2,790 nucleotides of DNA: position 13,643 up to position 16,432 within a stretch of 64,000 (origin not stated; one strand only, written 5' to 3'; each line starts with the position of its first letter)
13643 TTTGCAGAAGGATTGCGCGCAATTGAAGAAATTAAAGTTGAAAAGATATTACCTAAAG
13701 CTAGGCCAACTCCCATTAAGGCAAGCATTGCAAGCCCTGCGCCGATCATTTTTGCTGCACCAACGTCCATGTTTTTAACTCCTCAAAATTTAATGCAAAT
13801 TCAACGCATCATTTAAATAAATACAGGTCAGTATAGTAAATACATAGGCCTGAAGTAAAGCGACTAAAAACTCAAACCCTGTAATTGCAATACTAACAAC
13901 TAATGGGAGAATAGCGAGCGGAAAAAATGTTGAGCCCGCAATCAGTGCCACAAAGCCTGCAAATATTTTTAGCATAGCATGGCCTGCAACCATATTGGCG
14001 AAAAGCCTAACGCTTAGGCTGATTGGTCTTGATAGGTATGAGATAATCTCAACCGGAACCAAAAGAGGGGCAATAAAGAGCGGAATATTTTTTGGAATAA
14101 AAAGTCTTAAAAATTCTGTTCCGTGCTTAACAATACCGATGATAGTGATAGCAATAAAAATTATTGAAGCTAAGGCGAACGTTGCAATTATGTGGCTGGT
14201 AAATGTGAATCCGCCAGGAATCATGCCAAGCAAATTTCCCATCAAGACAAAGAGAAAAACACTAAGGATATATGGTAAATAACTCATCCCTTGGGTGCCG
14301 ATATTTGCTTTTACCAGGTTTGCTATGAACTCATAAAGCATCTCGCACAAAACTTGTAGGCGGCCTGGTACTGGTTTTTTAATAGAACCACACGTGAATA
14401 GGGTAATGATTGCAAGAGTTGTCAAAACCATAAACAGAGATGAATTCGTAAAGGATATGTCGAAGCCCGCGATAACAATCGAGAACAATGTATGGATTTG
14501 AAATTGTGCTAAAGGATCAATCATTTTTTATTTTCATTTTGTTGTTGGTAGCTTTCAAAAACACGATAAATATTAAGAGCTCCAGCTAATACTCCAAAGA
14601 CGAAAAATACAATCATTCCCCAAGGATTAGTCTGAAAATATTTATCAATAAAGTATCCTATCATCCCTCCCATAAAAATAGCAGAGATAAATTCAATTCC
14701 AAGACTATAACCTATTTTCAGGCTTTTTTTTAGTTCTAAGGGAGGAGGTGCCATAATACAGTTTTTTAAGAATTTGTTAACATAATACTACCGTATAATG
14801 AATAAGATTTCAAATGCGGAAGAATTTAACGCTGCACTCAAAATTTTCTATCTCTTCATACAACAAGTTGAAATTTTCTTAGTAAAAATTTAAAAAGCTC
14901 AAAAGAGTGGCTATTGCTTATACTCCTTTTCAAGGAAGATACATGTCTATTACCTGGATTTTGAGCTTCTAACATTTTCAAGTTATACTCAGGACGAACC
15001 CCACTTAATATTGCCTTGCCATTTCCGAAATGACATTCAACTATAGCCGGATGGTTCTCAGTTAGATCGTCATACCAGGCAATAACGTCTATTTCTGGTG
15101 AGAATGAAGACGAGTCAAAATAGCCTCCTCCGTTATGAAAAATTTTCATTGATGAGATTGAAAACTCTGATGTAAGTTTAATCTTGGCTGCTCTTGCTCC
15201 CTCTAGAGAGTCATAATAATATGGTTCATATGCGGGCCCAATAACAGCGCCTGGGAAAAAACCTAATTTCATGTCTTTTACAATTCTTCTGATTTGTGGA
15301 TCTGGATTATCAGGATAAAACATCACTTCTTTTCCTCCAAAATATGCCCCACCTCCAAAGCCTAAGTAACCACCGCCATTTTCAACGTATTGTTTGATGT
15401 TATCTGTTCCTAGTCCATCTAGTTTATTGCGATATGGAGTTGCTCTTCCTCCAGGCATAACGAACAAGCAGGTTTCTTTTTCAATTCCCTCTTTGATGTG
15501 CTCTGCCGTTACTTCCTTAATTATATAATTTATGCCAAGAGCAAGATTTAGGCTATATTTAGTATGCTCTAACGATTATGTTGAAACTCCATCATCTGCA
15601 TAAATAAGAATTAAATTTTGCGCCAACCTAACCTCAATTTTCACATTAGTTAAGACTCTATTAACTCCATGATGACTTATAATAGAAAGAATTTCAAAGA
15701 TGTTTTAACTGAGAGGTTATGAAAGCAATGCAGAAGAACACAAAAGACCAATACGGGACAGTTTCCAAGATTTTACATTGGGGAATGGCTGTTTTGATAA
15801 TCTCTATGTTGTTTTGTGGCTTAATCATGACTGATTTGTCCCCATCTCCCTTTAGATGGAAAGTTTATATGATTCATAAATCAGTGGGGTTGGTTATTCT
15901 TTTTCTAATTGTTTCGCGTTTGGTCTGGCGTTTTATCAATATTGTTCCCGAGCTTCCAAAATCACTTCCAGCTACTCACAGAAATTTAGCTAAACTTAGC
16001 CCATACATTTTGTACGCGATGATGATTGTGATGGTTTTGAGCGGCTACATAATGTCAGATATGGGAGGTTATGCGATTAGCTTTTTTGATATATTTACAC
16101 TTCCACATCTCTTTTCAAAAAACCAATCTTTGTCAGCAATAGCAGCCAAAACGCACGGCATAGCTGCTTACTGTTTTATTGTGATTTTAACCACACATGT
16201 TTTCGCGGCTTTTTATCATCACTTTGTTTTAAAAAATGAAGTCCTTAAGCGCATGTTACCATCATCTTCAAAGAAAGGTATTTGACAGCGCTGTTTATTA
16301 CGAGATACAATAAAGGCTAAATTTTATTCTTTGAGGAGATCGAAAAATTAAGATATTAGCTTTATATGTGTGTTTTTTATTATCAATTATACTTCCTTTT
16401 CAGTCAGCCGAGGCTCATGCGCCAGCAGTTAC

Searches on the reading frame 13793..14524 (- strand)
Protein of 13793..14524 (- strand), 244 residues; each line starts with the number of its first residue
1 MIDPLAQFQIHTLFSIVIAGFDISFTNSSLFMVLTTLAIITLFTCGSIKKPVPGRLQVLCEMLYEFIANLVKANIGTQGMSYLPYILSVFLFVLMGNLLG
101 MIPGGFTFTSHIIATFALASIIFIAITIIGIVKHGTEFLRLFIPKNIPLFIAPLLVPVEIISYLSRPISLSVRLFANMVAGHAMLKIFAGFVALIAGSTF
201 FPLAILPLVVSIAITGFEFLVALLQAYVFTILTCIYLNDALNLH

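Call 52: search_protein_families(library=pfam, proteins=[window:13793-14524:-], max_evalue=0.001)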
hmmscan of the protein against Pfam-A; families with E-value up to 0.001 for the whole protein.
window:13793-14524:- (244 aa): 1 family
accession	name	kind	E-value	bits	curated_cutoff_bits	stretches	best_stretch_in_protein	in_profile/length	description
PF00119.25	ATP-synt_A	-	3.5e-63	213.8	33.9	1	30-238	2-217/217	ATP synthase A chain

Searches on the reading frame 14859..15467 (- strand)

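Call 52: search_protein_families(library=pfam, proteins=[window:14859-15467:-], max_evalue=0.001)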
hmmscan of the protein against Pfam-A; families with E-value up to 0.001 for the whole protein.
window:14859-15467:- (203 aa): 1 family
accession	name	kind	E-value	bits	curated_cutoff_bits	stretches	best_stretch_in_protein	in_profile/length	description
PF09825.15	BPL_N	-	7e-45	153.5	24.2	1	1-201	52-263/283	Biotin-protein ligase, N terminal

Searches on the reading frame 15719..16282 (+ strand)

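Call 52: search_protein_families(library=pfam, proteins=[window:15719-16282:+], max_evalue=0.001)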
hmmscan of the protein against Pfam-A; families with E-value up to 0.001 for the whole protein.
window:15719-16282:+ (188 aa): 1 family
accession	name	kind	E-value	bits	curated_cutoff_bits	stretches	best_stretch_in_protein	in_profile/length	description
PF01292.26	Ni_hydr_CYTB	-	3.4e-30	105.6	30.1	1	12-181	2-178/179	Prokaryotic cytochrome b561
